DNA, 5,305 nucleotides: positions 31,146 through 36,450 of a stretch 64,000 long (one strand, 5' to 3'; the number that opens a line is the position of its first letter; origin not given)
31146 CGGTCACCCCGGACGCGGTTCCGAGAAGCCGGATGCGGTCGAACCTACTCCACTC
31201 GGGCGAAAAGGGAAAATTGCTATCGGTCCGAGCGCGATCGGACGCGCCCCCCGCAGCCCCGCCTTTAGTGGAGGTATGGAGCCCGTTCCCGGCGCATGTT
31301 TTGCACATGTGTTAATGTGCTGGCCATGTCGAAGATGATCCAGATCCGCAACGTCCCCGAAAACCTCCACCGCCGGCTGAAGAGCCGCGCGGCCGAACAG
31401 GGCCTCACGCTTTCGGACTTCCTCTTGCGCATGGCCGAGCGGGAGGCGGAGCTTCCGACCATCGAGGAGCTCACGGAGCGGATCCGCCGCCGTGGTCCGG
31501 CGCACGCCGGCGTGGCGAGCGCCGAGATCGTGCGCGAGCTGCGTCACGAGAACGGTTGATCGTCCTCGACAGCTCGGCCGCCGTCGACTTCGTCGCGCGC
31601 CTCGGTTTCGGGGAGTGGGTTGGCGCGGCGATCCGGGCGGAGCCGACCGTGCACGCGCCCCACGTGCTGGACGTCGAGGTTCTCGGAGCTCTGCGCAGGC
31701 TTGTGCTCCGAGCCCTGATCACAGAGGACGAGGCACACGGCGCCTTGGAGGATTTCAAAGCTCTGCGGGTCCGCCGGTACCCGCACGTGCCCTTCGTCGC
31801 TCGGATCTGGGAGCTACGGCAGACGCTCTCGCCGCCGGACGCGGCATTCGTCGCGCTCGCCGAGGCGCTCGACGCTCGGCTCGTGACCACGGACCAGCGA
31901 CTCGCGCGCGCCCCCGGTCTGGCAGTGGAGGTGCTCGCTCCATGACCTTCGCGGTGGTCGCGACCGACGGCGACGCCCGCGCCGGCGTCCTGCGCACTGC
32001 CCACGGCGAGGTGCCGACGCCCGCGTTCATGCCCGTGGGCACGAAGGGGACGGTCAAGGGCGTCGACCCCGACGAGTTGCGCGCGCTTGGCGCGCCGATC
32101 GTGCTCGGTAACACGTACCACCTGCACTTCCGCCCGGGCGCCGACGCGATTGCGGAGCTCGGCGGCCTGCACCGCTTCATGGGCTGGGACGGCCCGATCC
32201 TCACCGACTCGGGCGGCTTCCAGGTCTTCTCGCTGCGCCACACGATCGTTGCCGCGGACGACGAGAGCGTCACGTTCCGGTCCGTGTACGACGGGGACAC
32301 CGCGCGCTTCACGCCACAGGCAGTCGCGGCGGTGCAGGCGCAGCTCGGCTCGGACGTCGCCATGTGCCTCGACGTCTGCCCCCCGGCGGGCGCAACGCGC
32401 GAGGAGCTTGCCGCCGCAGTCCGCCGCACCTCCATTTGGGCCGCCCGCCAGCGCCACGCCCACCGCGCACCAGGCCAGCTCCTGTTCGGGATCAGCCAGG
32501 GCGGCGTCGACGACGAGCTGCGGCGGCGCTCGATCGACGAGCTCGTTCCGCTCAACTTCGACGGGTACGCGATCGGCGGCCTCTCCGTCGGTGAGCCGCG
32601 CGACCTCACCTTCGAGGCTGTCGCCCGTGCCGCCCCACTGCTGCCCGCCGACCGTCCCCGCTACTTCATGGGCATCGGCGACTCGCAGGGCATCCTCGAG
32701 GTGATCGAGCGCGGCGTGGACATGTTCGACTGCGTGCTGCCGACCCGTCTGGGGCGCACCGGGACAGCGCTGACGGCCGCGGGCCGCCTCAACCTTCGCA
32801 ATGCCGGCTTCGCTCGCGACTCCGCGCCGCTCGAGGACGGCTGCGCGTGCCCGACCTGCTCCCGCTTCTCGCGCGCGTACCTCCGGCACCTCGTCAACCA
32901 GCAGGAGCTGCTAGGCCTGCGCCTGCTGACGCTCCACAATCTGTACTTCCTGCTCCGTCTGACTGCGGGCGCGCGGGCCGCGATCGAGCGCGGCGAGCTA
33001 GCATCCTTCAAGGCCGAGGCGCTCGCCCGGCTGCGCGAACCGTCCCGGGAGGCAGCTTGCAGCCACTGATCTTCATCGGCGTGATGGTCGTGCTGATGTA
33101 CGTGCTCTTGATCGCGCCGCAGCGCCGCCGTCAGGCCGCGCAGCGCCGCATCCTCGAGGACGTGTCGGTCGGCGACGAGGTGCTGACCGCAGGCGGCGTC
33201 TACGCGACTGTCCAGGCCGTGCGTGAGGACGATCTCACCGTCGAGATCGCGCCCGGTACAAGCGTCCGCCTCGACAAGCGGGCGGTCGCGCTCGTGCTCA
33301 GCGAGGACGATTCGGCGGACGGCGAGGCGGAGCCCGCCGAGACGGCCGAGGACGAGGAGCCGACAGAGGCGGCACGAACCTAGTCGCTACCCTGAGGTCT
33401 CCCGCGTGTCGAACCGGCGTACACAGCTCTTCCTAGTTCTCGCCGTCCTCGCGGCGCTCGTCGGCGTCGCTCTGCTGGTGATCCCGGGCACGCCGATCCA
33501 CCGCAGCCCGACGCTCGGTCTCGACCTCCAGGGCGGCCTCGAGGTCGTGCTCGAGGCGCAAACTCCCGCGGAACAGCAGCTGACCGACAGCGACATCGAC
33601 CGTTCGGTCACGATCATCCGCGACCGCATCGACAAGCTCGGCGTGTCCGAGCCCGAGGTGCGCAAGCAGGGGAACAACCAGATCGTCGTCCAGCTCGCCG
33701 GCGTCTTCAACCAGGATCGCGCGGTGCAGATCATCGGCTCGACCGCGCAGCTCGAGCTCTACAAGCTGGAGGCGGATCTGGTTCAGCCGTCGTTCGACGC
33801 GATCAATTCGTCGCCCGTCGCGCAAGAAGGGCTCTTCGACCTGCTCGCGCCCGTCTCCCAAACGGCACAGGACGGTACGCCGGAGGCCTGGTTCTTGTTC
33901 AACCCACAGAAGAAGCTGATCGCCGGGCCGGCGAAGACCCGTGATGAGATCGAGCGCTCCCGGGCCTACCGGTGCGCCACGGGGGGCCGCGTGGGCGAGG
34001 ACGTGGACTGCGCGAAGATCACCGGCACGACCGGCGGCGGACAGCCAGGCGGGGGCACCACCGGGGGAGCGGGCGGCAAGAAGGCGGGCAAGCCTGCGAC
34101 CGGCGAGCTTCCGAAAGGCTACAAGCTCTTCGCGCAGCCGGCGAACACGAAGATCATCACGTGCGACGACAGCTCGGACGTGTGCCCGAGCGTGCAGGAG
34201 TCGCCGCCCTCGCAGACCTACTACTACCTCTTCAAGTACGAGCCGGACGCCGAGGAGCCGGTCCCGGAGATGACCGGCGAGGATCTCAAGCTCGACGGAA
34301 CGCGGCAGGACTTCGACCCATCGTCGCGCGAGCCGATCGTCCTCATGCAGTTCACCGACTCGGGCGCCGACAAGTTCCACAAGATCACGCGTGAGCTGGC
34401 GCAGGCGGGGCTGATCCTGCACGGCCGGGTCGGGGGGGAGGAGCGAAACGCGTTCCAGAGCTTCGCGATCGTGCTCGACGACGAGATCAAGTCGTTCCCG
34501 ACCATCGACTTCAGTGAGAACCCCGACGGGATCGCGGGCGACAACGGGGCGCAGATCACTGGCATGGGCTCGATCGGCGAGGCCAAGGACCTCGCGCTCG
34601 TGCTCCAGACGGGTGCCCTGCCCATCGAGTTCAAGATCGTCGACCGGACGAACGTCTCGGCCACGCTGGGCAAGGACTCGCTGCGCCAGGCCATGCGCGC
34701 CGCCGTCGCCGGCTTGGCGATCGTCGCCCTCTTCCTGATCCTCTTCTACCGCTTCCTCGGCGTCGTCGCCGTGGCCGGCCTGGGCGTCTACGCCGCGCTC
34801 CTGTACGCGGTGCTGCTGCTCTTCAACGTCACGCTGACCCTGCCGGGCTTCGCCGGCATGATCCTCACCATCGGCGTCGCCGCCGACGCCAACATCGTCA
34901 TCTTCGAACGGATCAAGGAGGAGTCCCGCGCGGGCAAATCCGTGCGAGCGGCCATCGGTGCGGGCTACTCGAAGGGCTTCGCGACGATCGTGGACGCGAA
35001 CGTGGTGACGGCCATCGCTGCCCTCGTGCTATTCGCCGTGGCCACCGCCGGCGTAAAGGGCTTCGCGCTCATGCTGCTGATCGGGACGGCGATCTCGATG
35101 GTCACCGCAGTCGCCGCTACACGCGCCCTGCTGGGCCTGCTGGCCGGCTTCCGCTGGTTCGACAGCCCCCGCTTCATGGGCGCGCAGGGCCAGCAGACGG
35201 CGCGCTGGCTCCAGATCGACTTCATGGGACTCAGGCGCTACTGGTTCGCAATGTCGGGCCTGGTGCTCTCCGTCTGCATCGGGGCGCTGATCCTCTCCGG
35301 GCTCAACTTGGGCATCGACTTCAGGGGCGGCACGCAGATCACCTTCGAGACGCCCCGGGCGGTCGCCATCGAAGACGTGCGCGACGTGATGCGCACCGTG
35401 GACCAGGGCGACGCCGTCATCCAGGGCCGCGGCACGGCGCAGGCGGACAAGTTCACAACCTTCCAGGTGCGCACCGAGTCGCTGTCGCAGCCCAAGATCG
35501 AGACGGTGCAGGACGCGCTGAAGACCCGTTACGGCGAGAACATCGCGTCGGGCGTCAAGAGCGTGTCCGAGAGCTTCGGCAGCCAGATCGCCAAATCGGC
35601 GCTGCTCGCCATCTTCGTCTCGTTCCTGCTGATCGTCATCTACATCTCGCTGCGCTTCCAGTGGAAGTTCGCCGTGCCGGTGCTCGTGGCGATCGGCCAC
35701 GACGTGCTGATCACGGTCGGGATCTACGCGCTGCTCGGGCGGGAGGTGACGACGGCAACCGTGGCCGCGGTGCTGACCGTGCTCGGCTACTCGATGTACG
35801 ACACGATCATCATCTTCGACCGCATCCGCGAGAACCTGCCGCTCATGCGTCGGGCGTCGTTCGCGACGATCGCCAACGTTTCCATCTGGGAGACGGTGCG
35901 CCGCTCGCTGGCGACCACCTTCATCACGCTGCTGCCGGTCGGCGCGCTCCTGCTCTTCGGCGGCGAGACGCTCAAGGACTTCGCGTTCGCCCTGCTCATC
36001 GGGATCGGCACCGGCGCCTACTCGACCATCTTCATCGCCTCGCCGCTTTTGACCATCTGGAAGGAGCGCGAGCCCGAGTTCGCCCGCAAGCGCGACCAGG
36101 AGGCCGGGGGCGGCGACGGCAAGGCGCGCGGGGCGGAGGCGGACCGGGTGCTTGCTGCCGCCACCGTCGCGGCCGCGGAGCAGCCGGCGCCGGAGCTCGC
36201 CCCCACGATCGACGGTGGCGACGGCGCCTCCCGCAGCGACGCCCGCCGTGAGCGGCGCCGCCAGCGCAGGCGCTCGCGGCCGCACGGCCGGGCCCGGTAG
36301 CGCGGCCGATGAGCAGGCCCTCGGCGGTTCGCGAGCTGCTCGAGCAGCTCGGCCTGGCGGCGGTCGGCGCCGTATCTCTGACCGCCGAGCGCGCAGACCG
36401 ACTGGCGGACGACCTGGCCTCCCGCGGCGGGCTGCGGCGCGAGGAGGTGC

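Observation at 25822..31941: The conserved queA-tgt-yajC-secDF operon is split by a ~6.1 kb insertion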

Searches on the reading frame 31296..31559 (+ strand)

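Call 3: search_protein_families(library=pfam, proteins=[window:31296-31559:+])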
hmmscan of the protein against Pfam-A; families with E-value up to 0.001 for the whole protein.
window:31296-31559:+ (87 aa): 1 family
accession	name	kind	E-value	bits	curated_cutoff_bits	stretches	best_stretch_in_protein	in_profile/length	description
PF22513.2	FitA-like_RHH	-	1.6e-06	28.4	27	1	15-37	3-25/39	Antitoxin FitA-like, ribbon-helix-helix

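Call 70: search_protein_families(library=padloc, proteins=[window:31326-31559:+], max_evalue=0.001)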
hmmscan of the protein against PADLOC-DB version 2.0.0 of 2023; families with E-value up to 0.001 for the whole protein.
window:31326-31559:+ (77 aa): 0 families

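Call 71: search_protein_families(library=ncbifam, proteins=[window:31326-31559:+], max_evalue=0.001)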
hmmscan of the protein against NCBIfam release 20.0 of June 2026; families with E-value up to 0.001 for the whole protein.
window:31326-31559:+ (77 aa): 1 family
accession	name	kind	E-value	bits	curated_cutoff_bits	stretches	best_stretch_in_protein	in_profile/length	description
NF050181.1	TA_anti_VapB_Myco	equivalog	2.4e-05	24.8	60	1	5-70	4-69/72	type II toxin-antitoxin system VapB family antitoxin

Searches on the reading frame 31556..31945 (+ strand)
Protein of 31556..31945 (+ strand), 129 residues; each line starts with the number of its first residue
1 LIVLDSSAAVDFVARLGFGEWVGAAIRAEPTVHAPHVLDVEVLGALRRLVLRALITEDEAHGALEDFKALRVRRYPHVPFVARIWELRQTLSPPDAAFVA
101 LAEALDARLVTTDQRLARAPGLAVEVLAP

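Call 3: search_protein_families(library=pfam, proteins=[window:31556-31945:+])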
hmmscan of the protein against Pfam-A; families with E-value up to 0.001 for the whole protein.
window:31556-31945:+ (129 aa): 1 family
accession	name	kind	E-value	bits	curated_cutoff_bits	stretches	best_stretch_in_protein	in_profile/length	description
PF01850.27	PIN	-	8.1e-11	43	23.6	1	2-121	1-119/120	PIN domain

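Call 60: find_encoding_contigs(protein=window:31556-31945:+, flank=8000, max_places=6)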
Protein window:31556-31945:+ (129 aa): no gene with exactly this product is on record in the collection.

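Call 70: search_protein_families(library=padloc, proteins=[window:31556-31945:+], max_evalue=0.001)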
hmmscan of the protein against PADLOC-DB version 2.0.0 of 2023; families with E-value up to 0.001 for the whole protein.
window:31556-31945:+ (129 aa): 0 families

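Call 71: search_protein_families(library=ncbifam, proteins=[window:31556-31945:+], max_evalue=0.001)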
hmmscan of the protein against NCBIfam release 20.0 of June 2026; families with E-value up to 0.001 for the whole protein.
window:31556-31945:+ (129 aa): 0 families

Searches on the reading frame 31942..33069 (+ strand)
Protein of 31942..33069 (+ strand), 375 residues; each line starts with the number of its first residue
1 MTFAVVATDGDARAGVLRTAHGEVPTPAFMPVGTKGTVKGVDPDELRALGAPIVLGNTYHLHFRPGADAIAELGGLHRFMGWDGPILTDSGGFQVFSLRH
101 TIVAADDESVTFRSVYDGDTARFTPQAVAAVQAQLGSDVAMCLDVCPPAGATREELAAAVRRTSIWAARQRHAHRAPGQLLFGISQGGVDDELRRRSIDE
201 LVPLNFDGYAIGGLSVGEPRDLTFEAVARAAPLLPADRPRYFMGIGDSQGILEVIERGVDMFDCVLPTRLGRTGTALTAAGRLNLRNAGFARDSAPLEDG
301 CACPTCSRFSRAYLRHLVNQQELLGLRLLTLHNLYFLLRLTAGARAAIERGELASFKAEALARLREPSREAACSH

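Call 3: search_protein_families(library=pfam, proteins=[window:31942-33069:+])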
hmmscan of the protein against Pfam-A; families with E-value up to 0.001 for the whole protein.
window:31942-33069:+ (375 aa): 1 family
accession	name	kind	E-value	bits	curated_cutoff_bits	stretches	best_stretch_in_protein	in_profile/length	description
PF01702.25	TGT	-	1.2e-141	472.4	26.3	1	10-363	2-354/357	Queuine tRNA-ribosyltransferase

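Call 51: find_related_loci(query=window:31942-33069:+, collection=genome_contigs, flank=9000)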
Query window:31942-33069:+ (375 aa) in genome_contigs; peptide patterns used: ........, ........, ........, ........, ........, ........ (x = any residue, [..] = any of these).
600 stretches matched a pattern (row limit reached: there are more); 600 encode a relative of the query (tblastn E <= 1e-3); the best 80 are kept; 80 distinct loci.
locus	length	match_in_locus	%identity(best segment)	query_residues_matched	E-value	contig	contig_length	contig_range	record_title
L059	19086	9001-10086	76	3-364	0e+0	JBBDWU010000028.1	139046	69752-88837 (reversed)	MAG: Gaiellaceae bacterium isolate LejiaD_71_33 Lejia_D_239_length_139046_cov_19, whole genome shotgun sequence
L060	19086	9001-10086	71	3-364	2e-174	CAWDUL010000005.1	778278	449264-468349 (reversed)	MAG: uncultured Actinomycetes bacterium isolate MFD05513.bin.1.224 genome assembly, contig: contig_4743, whole genome sh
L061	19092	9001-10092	73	2-365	9e-174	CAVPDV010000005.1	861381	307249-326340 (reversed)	MAG: uncultured Actinomycetes bacterium isolate MFD00008.bin.2.49 genome assembly, contig: contig_7987, whole genome sho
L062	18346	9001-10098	72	3-368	8e-172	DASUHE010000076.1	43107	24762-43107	MAG TPA_asm: Gaiellaceae bacterium isolate SMAG_U1424 k141_1361777, whole genome shotgun sequence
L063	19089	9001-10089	73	2-364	5e-169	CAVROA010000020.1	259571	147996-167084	MAG: uncultured Actinomycetes bacterium isolate MFD05176.bin.1.208 genome assembly, contig: contig_90059, whole genome s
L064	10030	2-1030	69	28-370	2e-158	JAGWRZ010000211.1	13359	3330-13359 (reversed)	MAG: Acidobacteriota bacterium isolate REEB338 k141_4592982, whole genome shotgun sequence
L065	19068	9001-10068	67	2-357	7e-157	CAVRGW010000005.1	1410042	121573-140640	MAG: uncultured Actinomycetes bacterium isolate MFD05442.bin.2.232 genome assembly, contig: contig_4769, whole genome sh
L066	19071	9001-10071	65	3-359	7e-149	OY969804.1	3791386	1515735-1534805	MAG: uncultured Actinomycetes bacterium isolate MFD00731.bin.c.4 genome assembly, chromosome: 1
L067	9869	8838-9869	62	1-345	4e-132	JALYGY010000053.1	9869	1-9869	MAG: Actinomycetota bacterium isolate GDC bin23 SD1469-71_k127_1435005, whole genome shotgun sequence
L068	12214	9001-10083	60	3-357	8e-131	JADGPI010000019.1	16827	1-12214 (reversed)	MAG: Thermoleophilia bacterium isolate Chersky_299 k127_837241, whole genome shotgun sequence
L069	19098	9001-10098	53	6-371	7e-122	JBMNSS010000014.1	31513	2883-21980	MAG: Limnochordia bacterium isolate SBF912SR2HQ0054 scaffold_5749_c1, whole genome shotgun sequence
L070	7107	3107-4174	55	3-361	2e-121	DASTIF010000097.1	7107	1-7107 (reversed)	MAG TPA_asm: Sphingomicrobium sp. isolate SMAG_U899 k141_1192228, whole genome shotgun sequence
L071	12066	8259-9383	51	3-362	4e-121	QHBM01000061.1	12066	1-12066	MAG: Chthoniobacterales bacterium isolate RRmetagenome_bin20 antarctic_metabat_spec_bin_15_contig_13904, whole genome sh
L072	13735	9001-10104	53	3-365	1e-120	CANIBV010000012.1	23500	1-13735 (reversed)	MAG: Spartobacteria bacterium isolate RE-9nov16-401 genome assembly, contig: RE-9nov16-C4106, whole genome shotgun seque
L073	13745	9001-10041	52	12-359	2e-120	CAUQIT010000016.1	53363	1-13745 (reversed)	MAG TPA_asm: uncultured Veillonella sp. isolate ERR9968934_bin.17_MetaWRAP_v1.3_MAG genome assembly, contig: ERZ21616074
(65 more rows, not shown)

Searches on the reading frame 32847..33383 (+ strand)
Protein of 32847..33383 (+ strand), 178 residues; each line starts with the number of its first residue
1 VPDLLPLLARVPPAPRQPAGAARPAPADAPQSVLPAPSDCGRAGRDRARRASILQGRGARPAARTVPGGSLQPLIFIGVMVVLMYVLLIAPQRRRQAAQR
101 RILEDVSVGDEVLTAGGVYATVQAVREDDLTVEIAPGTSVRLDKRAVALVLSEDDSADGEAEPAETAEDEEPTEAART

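Call 43: search_protein_families(library=pfam, max_evalue=1, proteins=[window:32847-33383:+])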
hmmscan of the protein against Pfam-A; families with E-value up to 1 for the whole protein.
window:32847-33383:+ (178 aa): 1 family
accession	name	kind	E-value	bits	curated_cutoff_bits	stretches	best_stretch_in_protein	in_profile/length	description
PF02699.20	YajC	-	3.6e-21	75.3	28.2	1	74-148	3-77/78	Preprotein translocase subunit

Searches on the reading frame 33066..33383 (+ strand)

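Call 43: search_protein_families(library=pfam, max_evalue=1, proteins=[window:33066-33383:+])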
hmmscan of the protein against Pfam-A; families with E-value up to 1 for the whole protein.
window:33066-33383:+ (105 aa): 2 families
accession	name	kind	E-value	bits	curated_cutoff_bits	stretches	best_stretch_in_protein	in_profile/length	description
PF02699.20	YajC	-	1.5e-21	76.4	28.2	1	1-75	3-77/78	Preprotein translocase subunit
PF16450.11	Prot_ATP_ID_OB_C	-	0.055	13.8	23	1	54-74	28-49/56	Proteasomal ATPase OB C-terminal domain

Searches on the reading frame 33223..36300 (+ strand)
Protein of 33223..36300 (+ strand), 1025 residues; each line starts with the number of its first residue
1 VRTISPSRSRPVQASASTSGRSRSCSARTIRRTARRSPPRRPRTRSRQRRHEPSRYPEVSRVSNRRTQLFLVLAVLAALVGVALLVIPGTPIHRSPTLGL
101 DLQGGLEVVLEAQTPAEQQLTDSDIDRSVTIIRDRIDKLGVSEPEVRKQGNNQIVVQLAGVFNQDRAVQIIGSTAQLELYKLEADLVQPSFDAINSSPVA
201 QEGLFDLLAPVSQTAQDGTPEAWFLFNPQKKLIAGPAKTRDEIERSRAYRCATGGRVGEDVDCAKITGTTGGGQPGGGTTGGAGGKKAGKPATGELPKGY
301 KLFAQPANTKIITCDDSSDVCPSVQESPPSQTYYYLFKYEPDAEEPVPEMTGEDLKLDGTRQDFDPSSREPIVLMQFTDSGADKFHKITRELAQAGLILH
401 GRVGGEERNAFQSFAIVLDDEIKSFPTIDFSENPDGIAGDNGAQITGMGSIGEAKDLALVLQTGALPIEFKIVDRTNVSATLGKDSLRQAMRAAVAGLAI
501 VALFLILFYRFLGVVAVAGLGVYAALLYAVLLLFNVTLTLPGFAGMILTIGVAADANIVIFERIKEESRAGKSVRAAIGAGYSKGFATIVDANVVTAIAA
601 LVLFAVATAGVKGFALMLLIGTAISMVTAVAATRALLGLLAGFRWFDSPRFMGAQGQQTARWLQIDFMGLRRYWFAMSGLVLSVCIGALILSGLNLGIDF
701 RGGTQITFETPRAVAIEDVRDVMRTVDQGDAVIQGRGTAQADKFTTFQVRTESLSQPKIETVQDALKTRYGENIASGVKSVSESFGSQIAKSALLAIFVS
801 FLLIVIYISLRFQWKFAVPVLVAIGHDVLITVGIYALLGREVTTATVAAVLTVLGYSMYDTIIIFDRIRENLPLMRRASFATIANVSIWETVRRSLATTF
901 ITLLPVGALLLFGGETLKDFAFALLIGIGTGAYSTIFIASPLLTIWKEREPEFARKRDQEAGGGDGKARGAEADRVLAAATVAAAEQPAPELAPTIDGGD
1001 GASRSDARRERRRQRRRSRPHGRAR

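Call 3: search_protein_families(library=pfam, proteins=[window:33223-36300:+])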
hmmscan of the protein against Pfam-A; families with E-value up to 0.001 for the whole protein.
window:33223-36300:+ (1025 aa): 5 families
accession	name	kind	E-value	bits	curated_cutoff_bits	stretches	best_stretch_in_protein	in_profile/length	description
PF02355.23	SecD_SecF_C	-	3.2e-69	232.6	20.5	2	766-948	6-188/189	Protein export membrane protein SecD/SecF, C-terminal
PF21760.3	SecD_1st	-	1.1e-21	76.5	27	1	125-182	1-58/60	Protein translocase subunit SecDF, P1 domain, N-terminal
PF22599.2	SecDF_P1_head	-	1.9e-17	63.7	27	1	348-468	19-114/114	SecDF, P1 head subdomain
PF07549.19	Sec_GG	-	1e-11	44.4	20.3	1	688-709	2-23/28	SecD/SecF GG Motif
PF03176.21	MMPL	-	1.2e-08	34.8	20.5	1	486-663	141-320/333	MMPL family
